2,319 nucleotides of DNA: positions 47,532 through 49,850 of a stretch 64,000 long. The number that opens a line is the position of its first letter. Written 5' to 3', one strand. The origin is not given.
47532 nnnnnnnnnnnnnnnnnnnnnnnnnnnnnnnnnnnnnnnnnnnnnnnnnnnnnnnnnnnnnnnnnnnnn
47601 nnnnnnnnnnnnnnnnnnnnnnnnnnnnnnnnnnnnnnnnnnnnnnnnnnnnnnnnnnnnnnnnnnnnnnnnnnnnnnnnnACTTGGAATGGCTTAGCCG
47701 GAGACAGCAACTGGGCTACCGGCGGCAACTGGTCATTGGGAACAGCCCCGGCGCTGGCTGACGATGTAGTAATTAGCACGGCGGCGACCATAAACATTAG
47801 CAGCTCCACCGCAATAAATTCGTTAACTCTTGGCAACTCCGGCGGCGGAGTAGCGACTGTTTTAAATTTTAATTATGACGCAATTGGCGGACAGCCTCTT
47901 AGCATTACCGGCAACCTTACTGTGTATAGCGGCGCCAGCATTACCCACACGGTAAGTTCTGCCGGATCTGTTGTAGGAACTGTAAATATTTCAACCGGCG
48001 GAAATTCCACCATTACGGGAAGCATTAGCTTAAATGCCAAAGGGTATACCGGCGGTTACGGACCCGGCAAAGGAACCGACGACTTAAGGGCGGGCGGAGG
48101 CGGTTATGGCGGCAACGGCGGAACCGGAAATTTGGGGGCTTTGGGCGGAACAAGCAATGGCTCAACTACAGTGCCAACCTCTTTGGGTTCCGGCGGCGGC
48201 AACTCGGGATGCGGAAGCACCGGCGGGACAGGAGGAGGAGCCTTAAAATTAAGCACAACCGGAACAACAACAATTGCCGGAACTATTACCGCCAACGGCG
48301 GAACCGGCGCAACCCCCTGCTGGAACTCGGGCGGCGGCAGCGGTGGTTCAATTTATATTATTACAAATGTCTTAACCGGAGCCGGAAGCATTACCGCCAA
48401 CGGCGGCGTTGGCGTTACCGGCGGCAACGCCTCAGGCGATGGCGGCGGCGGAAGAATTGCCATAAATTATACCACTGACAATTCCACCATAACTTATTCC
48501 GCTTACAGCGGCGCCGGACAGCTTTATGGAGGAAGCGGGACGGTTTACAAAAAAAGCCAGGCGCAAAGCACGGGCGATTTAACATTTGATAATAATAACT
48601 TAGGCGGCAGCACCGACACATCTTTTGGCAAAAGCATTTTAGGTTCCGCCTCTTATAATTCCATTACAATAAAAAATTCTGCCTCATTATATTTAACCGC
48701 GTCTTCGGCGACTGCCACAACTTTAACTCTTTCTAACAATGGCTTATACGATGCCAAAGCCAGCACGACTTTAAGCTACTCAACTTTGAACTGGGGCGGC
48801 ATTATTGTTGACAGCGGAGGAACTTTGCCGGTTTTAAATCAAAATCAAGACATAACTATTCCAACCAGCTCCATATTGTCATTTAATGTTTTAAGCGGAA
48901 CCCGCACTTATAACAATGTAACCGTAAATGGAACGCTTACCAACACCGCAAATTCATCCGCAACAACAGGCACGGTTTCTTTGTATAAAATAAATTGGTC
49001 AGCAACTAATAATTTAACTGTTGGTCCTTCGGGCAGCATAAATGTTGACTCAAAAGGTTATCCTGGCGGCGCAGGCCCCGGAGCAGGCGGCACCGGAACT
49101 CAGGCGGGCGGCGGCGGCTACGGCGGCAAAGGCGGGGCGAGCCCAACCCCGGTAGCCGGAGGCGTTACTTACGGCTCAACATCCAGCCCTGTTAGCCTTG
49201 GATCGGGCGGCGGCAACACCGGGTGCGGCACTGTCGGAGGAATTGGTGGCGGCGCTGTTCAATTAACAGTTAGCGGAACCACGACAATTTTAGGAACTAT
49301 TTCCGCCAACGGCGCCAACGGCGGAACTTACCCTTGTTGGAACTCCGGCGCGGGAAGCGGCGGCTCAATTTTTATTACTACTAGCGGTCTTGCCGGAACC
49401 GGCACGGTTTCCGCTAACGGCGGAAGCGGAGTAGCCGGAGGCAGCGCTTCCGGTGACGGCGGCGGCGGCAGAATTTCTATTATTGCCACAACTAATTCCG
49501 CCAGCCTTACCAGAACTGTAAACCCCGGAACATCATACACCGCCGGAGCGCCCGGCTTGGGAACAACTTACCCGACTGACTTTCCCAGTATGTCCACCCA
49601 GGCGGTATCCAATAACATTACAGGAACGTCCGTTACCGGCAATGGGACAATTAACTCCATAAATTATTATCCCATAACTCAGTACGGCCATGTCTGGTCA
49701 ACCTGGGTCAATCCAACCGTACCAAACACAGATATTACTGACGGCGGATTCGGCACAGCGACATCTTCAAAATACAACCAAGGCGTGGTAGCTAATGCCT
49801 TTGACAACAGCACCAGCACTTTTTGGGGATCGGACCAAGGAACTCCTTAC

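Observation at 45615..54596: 2993-aa surface giant combining discoidin, FN3, PA14, duplicated Gly-rich beta-helix blocks, poly-Gly tracts and a C-terminal membrane-embedded CarbopepD-reg pair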

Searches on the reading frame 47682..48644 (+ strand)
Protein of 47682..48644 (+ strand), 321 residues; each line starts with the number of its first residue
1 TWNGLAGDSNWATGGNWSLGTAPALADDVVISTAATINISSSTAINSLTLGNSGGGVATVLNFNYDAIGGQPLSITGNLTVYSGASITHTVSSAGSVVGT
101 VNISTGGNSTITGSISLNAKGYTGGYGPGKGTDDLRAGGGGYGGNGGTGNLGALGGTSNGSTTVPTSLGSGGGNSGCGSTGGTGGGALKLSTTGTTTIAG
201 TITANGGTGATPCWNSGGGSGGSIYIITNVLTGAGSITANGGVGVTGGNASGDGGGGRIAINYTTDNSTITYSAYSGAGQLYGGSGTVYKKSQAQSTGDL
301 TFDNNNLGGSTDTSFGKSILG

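Call 30: find_homologous_proteins(query=window:47682-48644:+, max_evalue=0.001)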
Query window:47682-48644:+ (321 aa): 84 proteins with E <= 0.001 among 8000 candidates.
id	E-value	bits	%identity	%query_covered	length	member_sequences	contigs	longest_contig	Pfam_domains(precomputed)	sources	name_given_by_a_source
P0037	3.7e-46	176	45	72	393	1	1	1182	-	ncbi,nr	ncbi:MAG: hypothetical protein KAI72_03930, partial [Candidatus Pacebacteria bacterium]|nr:hypotheti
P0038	2.6e-44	170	50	75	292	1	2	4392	-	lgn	-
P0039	5.0e-43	166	46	40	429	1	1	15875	-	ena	-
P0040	4.4e-41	159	42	98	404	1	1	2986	-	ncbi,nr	ncbi:hypothetical protein KJ918_00195, partial [Patescibacteria group bacterium]|nr:hypothetical pro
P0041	5.2e-37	146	56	30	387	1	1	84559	-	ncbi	-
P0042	1.7e-36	144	54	39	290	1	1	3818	-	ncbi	-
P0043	2.9e-35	140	49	74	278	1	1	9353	-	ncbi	ncbi:MAG: hypothetical protein WCT01_04690, partial [Candidatus Shapirobacteria bacterium]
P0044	3.1e-35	140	42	50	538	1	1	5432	-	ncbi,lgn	-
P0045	2.3e-33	134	49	37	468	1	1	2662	-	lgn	-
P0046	3.8e-33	133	52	30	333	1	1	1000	-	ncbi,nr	ncbi:MAG: hypothetical protein KAI86_14375, partial [Desulfobacterales bacterium]|nr:hypothetical pr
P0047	2.0e-32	131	45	46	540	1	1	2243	-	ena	-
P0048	8.7e-32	129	42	76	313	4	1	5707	-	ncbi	ncbi:hypothetical protein COV92_01860, partial [Candidatus Uhrbacteria bacterium CG11_big_fil_rev_8_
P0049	2.4e-28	118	49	41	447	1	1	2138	-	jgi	jgi:hypothetical protein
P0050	4.0e-27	114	42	56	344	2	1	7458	-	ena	-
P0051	6.5e-27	113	45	30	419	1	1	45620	-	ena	-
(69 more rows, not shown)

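Call 42: predict_structure(alignment_id=A2)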
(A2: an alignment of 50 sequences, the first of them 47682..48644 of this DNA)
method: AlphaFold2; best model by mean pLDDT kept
length: 321 residues; sequences in the alignment: 50
mean_pLDDT: 92.3   pTM: 0.91
mean pLDDT of the five models: 92.3, 92.3, 91.4, 91.3, 89.6
residues with pLDDT >= 90: 264; 70-90: 39; 50-70: 12; < 50: 6
segments of 3 or more residues with pLDDT < 50: 316-321
pLDDT, mean of each block of 10 residues (from residue 1): 88 94 96 95 96 96 91 96 97 75 98 98 95 94 95 94 97 91 97 98 97 90 98 98 83 97 98 95 95 95 83 49 37
secondary structure, 60 per line:
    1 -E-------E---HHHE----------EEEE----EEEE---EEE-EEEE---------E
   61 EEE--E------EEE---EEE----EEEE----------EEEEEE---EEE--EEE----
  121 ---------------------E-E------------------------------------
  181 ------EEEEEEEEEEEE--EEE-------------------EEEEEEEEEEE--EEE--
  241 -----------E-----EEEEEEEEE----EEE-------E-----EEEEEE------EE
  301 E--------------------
elements in order: E28-31 E36-39 E43-45 E47-50 E60-63 E73-75 E79-81 E86-89 E100-105 E109-111 E114-116 E187-198 E201-203 E223-233 E236-238 E258-266 E271-273 E287-292 E299-301
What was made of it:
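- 47712..48644 (+): Gly-rich solenoid block 1 (NWS..P..DDVVI start, then KGY.GG.GPG ... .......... ... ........). AF2 pLDDT 92.3, pTM 0.91 (call 42).
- Closest known: Right-handed beta-helix passenger, lyase or ice-binding domains. Same: The Gly-rich blocks are predicted with high confidence as a repetitive fold with short, regularly spaced strands (call 42).
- Closest known: Right-handed beta-helix passenger, lyase or ice-binding domains. Different: About 65 residues of each block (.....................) have no regular DSSP secondary structure yet pLDDT>90 (call 42).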

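Call 47: fold_search(model_id=the predicted structure, library=pdb)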
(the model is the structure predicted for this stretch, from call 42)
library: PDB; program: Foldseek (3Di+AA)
matches with E <= 10: 30; with E <= 0.001: 0
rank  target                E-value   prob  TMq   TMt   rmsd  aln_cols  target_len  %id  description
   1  3b90_A                8.1e-01  0.12  0.24  0.31  15.3       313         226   12  Crystal Structure of the Catalytic Domain of Pectate Lyase PelI from Erwinia chrysanthemi (released 2008-04-29)
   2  5ke1_B                9.5e-01  0.12  0.26  0.26  12.1       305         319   11  Structure of a C-terminal fragment of the IcsA/VirG passenger-domain (released 2017-03-15)
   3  4wa0                  1.6e+00  0.06  0.19  0.17  13.7       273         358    8  The structure of a possible adhesin C-terminal domain from Caldicellulosiruptor kronotskyensis (released 2015-03-04)
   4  5ke1_A                2.0e+00  0.04  0.22  0.22  13.1       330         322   10  Structure of a C-terminal fragment of the IcsA/VirG passenger-domain (released 2017-03-15)
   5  5jxx_A                2.5e+00  0.01  0.09  0.11  16.2       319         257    8  Crystal structure of UDP-N-acetylglucosamine O-acyltransferase (LpxA) from Moraxella catarrhalis RH4. (released 2017-06-14)
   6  6bg8_A                2.7e+00  0.06  0.18  0.22  12.0       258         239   10  Shewanella frigidimarina ice-binding protein_1 DUF3494 Domain (released 2018-03-07)
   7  9lhs                  2.8e+00  0.04  0.15  0.19  12.3       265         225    9  Crystal structure of an ice-binding protein from Candidatus Cryosericum odellii (released 2025-09-03)
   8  3b8y_A                3.3e+00  0.04  0.21  0.22  14.2       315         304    9  Crystal Structure of Pectate Lyase PelI from Erwinia chrysanthemi in complex with tetragalacturonic acid (released 2008-04-29)
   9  3lyc_N                3.4e+00  0.02  0.16  0.19  14.9       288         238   12  Crystal structure of Putative pectinase (YP_001304412.1) from Parabacteroides distasonis ATCC 8503 at 2.30 A resolutio (released 2010-03-16)
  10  8bwk_D                3.4e+00  0.01  0.17  0.10  15.5       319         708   12  Metagenomic derived PL6 alginate lyase (released 2023-12-20)
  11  4dn7_A                4.0e+00  0.01  0.13  0.11  16.8       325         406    9  CRYSTAL STRUCTURE OF putative ABC transporter, ATP-binding protein from Methanosarcina mazei Go1 (released 2012-02-22)
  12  4w8r                  4.5e+00  0.01  0.13  0.15  16.5       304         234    8  Crystal structure of hemolysin A Y134F from P. mirabilis at 1.5 Angstroms resolution (released 2015-10-07)
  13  9v85_C                5.8e+00  0.01  0.10  0.12  14.0       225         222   16  Superfolder GFP fused gp38 receptor binding domain of bacteriophage PP01 (released 2026-01-07)
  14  3lyc_B                6.1e+00  0.02  0.16  0.19  15.7       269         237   10  Crystal structure of Putative pectinase (YP_001304412.1) from Parabacteroides distasonis ATCC 8503 at 2.30 A resolutio (released 2010-03-16)
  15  4nu2                  6.1e+00  0.01  0.16  0.21  18.7       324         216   10  Crystal structure of an ice-binding protein (FfIBP) from the Antarctic bacterium, Flavobacterium frigoris PS1 (released 2014-04-16)
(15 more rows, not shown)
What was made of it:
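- On Pectate-lyase-type right-handed beta-helix (Beta_helix, PF13229, and relatives): The best Foldseek PDB match has E 0.8 and TM 0.24-0.31 (call 47).
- Closest known: Right-handed beta-helix passenger, lyase or ice-binding domains. Same: All of their weak structural neighbours are beta-solenoids (call 47).
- The weak structural neighbours of the Gly block are pectate and alginate lyases and pectinases (call 47). All those structural matches are insignificant (E>=0.8, TM<=0.26) (call 47).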

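Call 78: fold_search(model_id=the predicted structure, library=viral)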
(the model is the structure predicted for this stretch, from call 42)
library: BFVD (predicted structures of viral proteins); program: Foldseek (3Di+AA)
matches with E <= 10: 143; with E <= 0.001: 8
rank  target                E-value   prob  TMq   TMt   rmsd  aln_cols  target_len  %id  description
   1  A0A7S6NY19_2          1.4e-05  1.00  0.45  0.15   5.7       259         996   25  PA14 domain-containing protein [Bathycoccus sp. RCC716 virus 1]
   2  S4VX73                3.6e-05  1.00  0.37  0.31   7.6       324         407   19  Collagen triple helix domain containing protein [Pandoravirus dulcis]
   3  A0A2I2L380            5.5e-05  1.00  0.37  0.26   8.1       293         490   20  Collagen-like protein [Orpheovirus IHUMI-LCC2]
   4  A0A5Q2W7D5            1.3e-04  0.99  0.31  0.20  10.8       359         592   16  (no name in the UniProt tables at hand)
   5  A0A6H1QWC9            1.6e-04  1.00  0.42  0.30   6.4       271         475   22  Uncharacterized protein (Fragment) [Ostreococcus mediterraneus virus 2]
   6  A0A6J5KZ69            3.2e-04  0.85  0.25  0.19  12.9       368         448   16  Uncharacterized protein [uncultured Caudovirales phage]
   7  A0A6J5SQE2            4.1e-04  1.00  0.24  0.18   4.5       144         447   26  Uncharacterized protein [uncultured Caudovirales phage]
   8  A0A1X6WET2            8.8e-04  0.99  0.33  0.10   8.4       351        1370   18  (no name in the UniProt tables at hand)
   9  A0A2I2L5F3            2.0e-03  0.90  0.30  0.15   9.9       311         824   18  Collagen-like protein [Orpheovirus IHUMI-LCC2]
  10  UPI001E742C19         3.6e-02  0.57  0.33  0.28  13.7       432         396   16  (no name look-up for this kind of identifier)
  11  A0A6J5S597            4.7e-02  0.54  0.33  0.30  14.1       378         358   14  Uncharacterized protein [uncultured Caudovirales phage]
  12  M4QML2                1.4e-01  0.13  0.17  0.08  14.2       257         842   13  (no name in the UniProt tables at hand)
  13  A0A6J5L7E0            3.1e-01  0.04  0.13  0.05  15.9       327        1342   13  Regulator of chromosome condensation, RCC1 [uncultured Caudovirales phage]
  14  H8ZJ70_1              3.7e-01  0.06  0.14  0.07  15.9       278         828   13  (no name in the UniProt tables at hand)
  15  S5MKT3                4.5e-01  0.14  0.20  0.16  16.3       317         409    7  LEF-7 [Choristoneura rosaceana nucleopolyhedrovirus]
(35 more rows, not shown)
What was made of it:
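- Closest known: Right-handed beta-helix passenger, lyase or ice-binding domains. Different: The best predicted-structure neighbours are uncharacterised giant-virus Gly-rich proteins (E 1e-5, TMq 0.45; call 78).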

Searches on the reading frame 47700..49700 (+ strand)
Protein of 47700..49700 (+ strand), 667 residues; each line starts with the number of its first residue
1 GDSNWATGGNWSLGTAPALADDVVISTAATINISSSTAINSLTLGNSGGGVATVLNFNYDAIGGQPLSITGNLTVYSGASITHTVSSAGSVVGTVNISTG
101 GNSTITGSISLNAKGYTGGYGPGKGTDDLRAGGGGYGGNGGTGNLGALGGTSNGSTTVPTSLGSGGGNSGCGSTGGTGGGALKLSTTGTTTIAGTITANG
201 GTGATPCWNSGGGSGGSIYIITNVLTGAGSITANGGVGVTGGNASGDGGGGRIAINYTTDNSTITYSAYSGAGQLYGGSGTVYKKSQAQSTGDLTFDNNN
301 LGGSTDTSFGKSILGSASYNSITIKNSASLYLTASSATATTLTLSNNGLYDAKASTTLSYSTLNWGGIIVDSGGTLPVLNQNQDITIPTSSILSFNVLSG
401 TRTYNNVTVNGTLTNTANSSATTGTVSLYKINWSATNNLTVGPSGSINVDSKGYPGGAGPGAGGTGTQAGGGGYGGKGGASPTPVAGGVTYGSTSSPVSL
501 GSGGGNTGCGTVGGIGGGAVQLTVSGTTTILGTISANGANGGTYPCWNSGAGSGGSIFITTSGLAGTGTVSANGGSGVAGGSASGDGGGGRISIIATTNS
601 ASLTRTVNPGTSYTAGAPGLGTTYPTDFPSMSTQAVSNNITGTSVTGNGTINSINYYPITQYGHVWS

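Call 10: search_protein_families(library=pfam, proteins=[window:47700-49700:+], max_evalue=10)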
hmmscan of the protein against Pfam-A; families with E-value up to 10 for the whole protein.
window:47700-49700:+ (667 aa): 0 families

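Call 23: search_solved_structures(query=window:47700-49640:+, max_evalue=1, show_alignments=2)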
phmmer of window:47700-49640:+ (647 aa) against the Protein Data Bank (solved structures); distinct sequences matched with E-value up to 1: 2.
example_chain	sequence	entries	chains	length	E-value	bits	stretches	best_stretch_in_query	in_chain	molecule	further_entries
3bwq_A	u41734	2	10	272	0.13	13.8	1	13-100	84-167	Capsid protein VP1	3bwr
1sva_1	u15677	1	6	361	0.23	13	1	14-100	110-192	SIMIAN VIRUS 40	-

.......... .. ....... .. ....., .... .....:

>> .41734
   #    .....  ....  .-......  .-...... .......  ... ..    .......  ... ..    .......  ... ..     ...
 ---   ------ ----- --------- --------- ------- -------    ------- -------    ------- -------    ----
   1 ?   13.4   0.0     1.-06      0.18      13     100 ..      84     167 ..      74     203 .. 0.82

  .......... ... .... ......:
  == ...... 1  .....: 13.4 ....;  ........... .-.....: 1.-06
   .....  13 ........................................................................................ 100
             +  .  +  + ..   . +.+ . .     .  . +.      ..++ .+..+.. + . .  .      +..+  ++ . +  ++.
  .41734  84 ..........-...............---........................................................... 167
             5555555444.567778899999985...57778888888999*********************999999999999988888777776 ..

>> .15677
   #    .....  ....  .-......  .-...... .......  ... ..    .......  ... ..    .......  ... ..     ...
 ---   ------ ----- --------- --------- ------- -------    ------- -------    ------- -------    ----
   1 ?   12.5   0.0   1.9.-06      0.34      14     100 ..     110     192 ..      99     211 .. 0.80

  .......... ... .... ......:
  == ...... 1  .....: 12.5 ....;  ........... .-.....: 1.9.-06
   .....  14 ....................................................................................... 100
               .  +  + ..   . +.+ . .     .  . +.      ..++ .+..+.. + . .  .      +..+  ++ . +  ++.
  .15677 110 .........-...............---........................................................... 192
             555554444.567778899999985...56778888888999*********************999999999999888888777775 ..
